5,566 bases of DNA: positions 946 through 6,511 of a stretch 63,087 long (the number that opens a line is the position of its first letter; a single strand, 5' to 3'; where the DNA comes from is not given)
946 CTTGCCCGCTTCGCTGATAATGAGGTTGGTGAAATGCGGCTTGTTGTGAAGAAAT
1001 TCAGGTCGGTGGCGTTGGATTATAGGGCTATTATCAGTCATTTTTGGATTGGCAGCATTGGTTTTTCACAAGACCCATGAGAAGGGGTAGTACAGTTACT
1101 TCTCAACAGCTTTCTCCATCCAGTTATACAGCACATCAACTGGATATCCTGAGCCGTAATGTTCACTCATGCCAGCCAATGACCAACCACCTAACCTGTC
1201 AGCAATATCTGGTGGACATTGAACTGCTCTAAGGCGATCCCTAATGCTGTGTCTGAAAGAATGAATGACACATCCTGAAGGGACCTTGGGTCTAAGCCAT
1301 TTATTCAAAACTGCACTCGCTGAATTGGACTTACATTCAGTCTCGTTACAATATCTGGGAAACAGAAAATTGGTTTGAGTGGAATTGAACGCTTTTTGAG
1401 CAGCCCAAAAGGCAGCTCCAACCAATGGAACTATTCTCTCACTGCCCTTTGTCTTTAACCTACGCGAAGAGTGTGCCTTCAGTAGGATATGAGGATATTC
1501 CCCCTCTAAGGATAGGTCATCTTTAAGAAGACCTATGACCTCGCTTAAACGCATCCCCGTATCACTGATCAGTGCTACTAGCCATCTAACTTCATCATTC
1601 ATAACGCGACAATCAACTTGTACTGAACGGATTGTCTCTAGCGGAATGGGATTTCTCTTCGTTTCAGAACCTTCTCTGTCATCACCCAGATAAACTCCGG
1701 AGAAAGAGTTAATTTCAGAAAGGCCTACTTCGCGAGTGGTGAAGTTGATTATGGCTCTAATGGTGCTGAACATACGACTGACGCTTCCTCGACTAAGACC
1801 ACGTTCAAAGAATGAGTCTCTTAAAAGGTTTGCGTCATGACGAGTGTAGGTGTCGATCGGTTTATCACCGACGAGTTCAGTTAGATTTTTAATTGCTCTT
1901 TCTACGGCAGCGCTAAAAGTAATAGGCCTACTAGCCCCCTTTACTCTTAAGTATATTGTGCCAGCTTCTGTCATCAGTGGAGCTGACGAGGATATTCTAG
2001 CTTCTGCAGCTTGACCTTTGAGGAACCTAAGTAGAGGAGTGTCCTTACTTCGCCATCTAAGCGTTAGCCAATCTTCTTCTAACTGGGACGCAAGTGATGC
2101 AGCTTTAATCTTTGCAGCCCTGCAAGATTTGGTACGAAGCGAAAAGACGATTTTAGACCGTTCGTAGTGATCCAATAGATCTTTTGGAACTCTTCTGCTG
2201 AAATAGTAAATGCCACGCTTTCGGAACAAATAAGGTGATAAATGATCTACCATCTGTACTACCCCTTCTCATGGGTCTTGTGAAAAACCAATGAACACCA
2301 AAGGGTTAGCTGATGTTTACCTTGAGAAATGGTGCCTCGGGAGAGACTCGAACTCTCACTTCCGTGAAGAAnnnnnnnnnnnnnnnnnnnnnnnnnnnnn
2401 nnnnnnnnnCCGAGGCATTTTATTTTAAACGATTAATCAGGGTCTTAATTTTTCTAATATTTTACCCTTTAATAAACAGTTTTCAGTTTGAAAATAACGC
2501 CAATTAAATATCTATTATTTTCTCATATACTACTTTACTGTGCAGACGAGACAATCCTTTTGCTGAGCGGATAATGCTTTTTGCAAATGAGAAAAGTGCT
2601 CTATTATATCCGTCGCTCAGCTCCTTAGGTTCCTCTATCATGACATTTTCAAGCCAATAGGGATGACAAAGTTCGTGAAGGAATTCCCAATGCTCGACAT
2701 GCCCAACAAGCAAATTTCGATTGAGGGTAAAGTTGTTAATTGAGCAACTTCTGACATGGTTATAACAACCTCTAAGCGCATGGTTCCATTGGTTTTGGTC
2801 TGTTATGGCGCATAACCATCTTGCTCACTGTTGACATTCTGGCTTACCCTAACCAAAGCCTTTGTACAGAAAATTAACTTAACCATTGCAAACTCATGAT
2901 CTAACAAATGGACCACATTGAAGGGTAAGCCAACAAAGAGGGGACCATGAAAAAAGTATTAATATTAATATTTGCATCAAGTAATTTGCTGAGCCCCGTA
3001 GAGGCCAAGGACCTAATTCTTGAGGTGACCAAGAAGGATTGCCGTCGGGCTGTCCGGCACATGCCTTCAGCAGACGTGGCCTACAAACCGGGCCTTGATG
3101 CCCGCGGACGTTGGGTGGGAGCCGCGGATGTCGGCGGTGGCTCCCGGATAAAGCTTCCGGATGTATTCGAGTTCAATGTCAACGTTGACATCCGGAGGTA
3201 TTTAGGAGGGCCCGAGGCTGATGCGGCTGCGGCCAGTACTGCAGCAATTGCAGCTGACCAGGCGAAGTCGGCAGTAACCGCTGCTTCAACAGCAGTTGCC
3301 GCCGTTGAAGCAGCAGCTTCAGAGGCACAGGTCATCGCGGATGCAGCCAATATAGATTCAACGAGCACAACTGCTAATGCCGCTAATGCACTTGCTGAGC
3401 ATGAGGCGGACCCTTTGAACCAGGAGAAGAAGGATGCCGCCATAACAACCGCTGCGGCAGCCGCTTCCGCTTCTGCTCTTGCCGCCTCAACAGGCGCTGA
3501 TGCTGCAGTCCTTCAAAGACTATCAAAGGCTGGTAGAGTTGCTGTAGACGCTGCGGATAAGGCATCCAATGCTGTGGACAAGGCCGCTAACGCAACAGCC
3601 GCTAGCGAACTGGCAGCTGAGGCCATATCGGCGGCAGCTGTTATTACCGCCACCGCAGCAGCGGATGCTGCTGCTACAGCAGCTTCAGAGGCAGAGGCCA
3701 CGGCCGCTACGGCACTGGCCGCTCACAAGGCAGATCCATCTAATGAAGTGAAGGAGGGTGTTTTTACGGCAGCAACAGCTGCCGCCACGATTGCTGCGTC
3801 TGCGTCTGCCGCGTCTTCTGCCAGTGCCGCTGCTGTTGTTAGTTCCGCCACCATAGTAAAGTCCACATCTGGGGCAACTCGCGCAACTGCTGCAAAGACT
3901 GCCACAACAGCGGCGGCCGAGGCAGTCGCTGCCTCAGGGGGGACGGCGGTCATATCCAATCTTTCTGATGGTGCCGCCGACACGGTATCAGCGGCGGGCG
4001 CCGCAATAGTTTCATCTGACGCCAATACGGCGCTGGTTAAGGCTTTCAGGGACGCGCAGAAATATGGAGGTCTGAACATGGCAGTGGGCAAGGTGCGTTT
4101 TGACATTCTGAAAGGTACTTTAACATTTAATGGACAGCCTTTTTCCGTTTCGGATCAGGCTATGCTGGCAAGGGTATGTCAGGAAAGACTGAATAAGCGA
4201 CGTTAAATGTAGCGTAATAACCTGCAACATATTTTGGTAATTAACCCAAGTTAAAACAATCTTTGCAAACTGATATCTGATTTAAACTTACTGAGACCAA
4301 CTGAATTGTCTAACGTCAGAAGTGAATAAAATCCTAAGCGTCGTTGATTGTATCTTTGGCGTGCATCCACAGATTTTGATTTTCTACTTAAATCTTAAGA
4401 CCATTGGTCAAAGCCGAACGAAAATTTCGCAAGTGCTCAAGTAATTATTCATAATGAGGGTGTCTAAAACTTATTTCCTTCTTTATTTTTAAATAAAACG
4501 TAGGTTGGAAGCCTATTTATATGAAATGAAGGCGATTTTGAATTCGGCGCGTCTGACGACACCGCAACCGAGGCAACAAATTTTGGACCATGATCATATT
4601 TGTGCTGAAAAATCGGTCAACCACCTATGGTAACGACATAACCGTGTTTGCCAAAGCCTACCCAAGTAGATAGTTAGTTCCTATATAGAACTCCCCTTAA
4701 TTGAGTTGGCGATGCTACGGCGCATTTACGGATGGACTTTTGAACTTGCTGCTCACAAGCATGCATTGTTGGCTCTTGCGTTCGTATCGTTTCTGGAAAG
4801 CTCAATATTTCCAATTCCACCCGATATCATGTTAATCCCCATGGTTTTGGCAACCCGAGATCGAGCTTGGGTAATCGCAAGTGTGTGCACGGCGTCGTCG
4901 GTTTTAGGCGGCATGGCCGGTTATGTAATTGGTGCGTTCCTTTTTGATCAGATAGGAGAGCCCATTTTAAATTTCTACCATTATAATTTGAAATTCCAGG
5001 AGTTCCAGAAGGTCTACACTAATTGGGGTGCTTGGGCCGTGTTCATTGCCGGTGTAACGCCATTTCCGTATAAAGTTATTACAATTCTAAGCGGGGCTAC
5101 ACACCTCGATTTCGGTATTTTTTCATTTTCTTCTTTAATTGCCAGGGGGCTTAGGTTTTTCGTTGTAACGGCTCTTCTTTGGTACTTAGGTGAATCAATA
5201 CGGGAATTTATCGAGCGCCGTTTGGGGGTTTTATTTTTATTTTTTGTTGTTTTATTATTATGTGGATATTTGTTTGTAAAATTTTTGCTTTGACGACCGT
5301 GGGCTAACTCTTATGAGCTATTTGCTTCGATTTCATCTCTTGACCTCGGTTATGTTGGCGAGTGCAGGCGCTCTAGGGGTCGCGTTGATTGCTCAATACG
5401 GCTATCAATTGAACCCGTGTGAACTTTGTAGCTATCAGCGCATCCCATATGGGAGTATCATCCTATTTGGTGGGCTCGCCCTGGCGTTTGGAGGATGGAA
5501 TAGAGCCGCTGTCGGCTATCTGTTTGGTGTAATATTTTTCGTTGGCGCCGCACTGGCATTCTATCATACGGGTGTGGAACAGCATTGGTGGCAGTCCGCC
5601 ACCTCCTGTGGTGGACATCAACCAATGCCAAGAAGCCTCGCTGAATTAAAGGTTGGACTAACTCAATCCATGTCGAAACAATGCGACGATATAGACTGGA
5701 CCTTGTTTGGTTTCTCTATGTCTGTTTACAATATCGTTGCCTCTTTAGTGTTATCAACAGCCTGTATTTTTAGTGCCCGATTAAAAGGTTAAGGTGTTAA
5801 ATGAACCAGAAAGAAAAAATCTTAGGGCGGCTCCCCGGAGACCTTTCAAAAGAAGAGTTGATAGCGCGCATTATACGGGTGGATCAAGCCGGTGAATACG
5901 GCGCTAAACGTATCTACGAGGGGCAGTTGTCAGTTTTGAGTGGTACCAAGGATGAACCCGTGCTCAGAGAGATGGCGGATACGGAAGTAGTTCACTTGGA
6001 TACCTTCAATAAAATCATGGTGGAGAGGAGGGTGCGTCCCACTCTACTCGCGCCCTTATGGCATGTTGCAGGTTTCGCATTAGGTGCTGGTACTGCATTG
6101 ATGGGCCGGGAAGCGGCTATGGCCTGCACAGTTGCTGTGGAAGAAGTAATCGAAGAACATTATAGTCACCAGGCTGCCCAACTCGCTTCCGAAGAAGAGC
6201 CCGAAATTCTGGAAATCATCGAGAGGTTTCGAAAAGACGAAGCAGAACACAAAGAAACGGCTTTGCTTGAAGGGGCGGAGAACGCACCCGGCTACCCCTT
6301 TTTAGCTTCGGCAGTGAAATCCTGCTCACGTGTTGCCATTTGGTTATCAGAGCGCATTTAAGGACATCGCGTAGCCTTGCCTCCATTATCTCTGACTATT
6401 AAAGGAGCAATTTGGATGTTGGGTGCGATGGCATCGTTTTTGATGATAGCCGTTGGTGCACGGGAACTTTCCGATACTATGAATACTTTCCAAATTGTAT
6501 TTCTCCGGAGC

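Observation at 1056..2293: Tyrosine recombinase gene enclosed exactly by a perfect 40-bp inverted repeat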

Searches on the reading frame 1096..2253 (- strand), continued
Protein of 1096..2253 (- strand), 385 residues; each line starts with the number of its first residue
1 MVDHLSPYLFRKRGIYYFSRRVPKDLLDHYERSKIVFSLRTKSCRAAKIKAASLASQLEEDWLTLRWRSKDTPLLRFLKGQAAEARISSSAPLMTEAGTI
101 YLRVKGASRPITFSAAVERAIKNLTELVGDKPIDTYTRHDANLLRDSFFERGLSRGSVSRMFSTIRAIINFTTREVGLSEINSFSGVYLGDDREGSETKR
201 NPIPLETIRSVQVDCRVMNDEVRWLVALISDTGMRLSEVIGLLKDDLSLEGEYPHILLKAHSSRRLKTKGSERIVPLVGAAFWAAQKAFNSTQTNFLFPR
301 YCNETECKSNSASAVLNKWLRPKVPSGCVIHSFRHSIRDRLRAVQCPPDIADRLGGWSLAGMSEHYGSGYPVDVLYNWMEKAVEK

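Call 65: predict_structure(alignment_id=A1)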
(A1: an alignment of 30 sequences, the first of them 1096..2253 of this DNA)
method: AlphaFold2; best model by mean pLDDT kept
length: 385 residues; sequences in the alignment: 30
mean_pLDDT: 80.8   pTM: 0.49
mean pLDDT of the five models: 80.8, 80.6, 75.5, 73.1, 68.3
residues with pLDDT >= 90: 97; 70-90: 220; 50-70: 47; < 50: 21
segments of 3 or more residues with pLDDT < 50: 1-4, 193-197, 361-367
pLDDT, mean of each block of 10 residues (from residue 1): 58 89 83 88 87 85 68 51 63 91 86 87 88 89 86 80 92 88 84 51 84 93 92 87 93 88 76 86 95 93 88 87 79 75 78 57 44 83 84
secondary structure, 60 per line:
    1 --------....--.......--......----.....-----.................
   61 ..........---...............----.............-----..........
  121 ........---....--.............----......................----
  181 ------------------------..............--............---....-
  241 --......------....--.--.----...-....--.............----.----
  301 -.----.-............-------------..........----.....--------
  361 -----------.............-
elements in order: E9-12 E15-21 H24-29 E34-38 H44-70 H74-88 H94-105 H111-128 H138-150 H155-176 H205-218 H221-232 H236-239 E255-258 E273-276 H279-291 H309-320 H334-343 H348-352 H372-384

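Call 68: fold_search(model_id=the predicted structure, library=pdb)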
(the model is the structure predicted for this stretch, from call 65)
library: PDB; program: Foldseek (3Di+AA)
matches with E <= 10: 166; with E <= 0.001: 56
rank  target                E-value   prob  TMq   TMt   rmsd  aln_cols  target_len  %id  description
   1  6emz_A                1.1e-10  1.00  0.40  0.47   9.2       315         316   18  Structure of the Tn1549 transposon Integrase (aa 82-397, R225K) in complex with circular intermediate DNA (CI5-DNA) (released 2018-04-04)
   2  6emy_A                1.8e-10  1.00  0.40  0.47   9.2       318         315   18  Structure of the Tn1549 transposon Integrase (aa 82-397, Y379F) in complex with transposon right end DNA (released 2018-04-04)
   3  6en2_A                6.1e-10  1.00  0.40  0.47   9.3       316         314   18  Structure of the Tn1549 transposon Integrase (aa 82-397, R225K) in complex with a circular intermediate DNA (CI6b-DNA) (released 2018-04-04)
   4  6emy_B                1.3e-09  1.00  0.41  0.48   9.3       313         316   18  Structure of the Tn1549 transposon Integrase (aa 82-397, Y379F) in complex with transposon right end DNA (released 2018-04-04)
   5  6en0_A                1.9e-09  1.00  0.41  0.49  10.1       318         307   19  Structure of the Tn1549 transposon Integrase (aa 82-397) in complex with circular intermediate DNA (CI5-DNA) (released 2018-04-04)
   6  6en0_B                5.3e-09  1.00  0.39  0.47   9.4       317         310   19  Structure of the Tn1549 transposon Integrase (aa 82-397) in complex with circular intermediate DNA (CI5-DNA) (released 2018-04-04)
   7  1z1g_B                6.6e-08  1.00  0.40  0.44  12.1       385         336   15  Crystal structure of a lambda integrase tetramer bound to a Holliday junction (released 2005-06-28)
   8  1z1b_B                8.1e-08  1.00  0.39  0.42  11.2       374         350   14  Crystal structure of a lambda integrase dimer bound to a COC' core site (released 2005-06-28)
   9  1z1b_A                9.5e-08  1.00  0.38  0.41  11.7       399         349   14  Crystal structure of a lambda integrase dimer bound to a COC' core site (released 2005-06-28)
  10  4a8e                  3.2e-07  1.00  0.43  0.58   6.6       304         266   16  The structure of a dimeric Xer recombinase from archaea (released 2012-12-05)
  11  1z1g_A                4.9e-07  1.00  0.40  0.44  11.9       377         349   16  Crystal structure of a lambda integrase tetramer bound to a Holliday junction (released 2005-06-28)
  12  5j0n_F                7.4e-07  1.00  0.38  0.40  12.5       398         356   16  Lambda excision HJ intermediate (released 2017-02-08)
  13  5j0n_G                1.3e-06  1.00  0.40  0.44  12.1       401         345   14  Lambda excision HJ intermediate (released 2017-02-08)
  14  5hxy_B                2.8e-06  1.00  0.34  0.46  13.1       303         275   11  Crystal structure of XerA recombinase (released 2017-02-01)
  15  5j0n_E                3.8e-06  1.00  0.38  0.50   9.8       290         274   14  Lambda excision HJ intermediate (released 2017-02-08)
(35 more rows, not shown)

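Call 76: find_related_loci(query=A1, collection=viral_contigs, flank=6000)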
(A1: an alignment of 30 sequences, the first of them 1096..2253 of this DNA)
Query A1 (385 aa) in viral_contigs; peptide patterns used: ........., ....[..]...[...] (x = any residue, [..] = any of these).
39 stretches matched a pattern; 3 encode a relative of the query (tblastn E <= 1e-3); 3 distinct loci.
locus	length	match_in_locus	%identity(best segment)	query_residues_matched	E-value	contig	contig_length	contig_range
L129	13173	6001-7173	48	1-383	5e-110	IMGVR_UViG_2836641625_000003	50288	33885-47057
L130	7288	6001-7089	46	29-383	3e-96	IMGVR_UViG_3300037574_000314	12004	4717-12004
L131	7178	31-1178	47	7-381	7e-80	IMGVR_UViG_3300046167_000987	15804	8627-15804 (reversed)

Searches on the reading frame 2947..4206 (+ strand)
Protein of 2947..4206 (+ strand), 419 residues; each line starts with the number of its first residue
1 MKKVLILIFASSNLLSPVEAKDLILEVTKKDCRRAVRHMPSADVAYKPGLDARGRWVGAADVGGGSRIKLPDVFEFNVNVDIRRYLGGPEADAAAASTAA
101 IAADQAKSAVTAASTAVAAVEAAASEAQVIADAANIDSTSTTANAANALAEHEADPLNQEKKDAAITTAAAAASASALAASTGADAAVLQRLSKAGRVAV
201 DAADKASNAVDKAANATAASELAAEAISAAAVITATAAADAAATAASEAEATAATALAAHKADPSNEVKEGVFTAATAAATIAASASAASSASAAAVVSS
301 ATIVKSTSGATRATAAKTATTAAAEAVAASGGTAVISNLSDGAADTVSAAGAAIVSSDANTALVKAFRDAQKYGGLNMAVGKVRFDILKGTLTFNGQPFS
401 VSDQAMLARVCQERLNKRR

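Call 6: search_protein_families(library=pfam, proteins=[window:2947-4206:+], max_evalue=0.01)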
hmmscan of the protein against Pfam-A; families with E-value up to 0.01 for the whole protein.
window:2947-4206:+ (419 aa): 0 families

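Call 16: find_encoding_contigs(protein=window:2947-4206:+, flank=6000, max_places=10)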
Protein window:2947-4206:+ (419 aa): 2 contigs read that carry it; 2 places shown.
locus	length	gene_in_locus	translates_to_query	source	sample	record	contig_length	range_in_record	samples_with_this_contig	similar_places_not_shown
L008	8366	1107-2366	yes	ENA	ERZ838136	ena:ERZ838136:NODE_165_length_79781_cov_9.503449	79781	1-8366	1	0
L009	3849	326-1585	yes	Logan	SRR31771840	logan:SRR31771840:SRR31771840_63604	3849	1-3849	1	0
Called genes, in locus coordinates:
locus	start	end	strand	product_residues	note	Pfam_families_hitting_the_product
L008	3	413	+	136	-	?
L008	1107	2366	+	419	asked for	-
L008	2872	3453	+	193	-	PF09335:VTT_dom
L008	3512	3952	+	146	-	PF02600:DsbB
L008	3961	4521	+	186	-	PF02915:Rubrerythrin (weak), PF03232:COQ7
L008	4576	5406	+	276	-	PF00892:EamA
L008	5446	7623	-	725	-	PF11412:DsbD_N, PF28432:DUF8393, PF02683:DsbD_TM, PF13899:Thioredoxin_7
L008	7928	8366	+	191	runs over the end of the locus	PF02622:DUF179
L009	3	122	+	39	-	?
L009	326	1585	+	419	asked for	-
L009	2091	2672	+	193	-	PF09335:VTT_dom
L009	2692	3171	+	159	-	PF02600:DsbB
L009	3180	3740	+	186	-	PF02915:Rubrerythrin (weak), PF03232:COQ7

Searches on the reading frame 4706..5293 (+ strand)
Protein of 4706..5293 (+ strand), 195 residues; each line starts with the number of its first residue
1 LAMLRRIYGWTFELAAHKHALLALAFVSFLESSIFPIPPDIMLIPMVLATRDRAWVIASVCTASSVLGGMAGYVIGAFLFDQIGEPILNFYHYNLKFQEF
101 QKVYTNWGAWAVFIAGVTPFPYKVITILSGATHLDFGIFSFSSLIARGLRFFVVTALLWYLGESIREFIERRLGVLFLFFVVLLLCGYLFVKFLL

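Call 15: find_encoding_contigs(protein=window:4706-5293:+, flank=6000, max_places=10)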
Protein window:4706-5293:+ (195 aa): no gene with exactly this product is on record in the collection.

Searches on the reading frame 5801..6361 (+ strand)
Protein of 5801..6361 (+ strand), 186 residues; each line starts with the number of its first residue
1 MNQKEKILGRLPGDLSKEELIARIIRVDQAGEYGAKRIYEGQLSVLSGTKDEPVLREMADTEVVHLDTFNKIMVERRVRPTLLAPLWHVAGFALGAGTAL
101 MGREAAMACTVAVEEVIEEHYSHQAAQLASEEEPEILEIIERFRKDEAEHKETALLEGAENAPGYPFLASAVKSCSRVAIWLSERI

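Call 52: find_encoding_contigs(protein=window:5801-6361:+, flank=6000, max_places=10)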
Protein window:5801-6361:+ (186 aa): 22 contigs read that carry it; 10 places shown.
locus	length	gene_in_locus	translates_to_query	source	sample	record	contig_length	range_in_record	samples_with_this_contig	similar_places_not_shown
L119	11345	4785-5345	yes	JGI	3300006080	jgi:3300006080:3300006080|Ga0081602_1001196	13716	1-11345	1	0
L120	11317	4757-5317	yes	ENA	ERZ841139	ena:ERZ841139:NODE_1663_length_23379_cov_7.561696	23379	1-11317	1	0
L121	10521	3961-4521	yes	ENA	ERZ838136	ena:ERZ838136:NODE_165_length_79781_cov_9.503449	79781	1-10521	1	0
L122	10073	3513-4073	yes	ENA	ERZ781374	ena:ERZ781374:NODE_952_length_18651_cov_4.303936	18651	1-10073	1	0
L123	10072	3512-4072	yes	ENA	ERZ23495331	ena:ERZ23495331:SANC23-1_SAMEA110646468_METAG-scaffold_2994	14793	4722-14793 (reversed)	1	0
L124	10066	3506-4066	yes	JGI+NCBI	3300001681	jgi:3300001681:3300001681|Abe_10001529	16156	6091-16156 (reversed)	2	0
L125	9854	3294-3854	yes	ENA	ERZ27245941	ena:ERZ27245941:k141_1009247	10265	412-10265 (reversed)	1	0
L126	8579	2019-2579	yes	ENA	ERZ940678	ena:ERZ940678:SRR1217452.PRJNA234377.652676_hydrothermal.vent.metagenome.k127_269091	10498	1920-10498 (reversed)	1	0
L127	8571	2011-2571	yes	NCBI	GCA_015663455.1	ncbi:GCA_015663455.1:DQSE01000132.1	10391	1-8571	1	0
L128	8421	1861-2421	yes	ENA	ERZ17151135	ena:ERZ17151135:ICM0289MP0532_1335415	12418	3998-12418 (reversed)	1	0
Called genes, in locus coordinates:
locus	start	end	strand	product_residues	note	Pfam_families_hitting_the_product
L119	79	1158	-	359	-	PF20172:DUF6538 (weak), PF00589:Phage_integrase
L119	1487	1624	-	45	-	-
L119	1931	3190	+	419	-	-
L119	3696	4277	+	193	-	PF09335:VTT_dom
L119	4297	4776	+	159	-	PF02600:DsbB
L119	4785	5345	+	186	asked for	PF02915:Rubrerythrin (weak), PF03232:COQ7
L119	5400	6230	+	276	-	PF00892:EamA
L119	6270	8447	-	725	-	PF11412:DsbD_N, PF28432:DUF8393, PF02683:DsbD_TM, PF13899:Thioredoxin_7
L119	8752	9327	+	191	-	PF02622:DUF179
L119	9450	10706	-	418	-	PF00675:Peptidase_M16, PF05193:Peptidase_M16_C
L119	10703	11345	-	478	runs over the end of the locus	PF14821:Thr_synth_N, PF00291:PALP, PF24857:THR4_C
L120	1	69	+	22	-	?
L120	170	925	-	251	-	PF24199:DUF7424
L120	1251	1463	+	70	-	-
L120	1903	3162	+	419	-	-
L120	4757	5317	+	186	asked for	PF02915:Rubrerythrin (weak), PF03232:COQ7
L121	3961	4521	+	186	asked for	PF02915:Rubrerythrin (weak), PF03232:COQ7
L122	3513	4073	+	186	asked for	PF02915:Rubrerythrin (weak), PF03232:COQ7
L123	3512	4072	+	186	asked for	PF02915:Rubrerythrin (weak), PF03232:COQ7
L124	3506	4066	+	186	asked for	PF02915:Rubrerythrin (weak), PF03232:COQ7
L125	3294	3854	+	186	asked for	PF02915:Rubrerythrin (weak), PF03232:COQ7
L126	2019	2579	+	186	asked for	PF02915:Rubrerythrin (weak), PF03232:COQ7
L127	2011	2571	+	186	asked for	PF02915:Rubrerythrin (weak), PF03232:COQ7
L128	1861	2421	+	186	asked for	PF02915:Rubrerythrin (weak), PF03232:COQ7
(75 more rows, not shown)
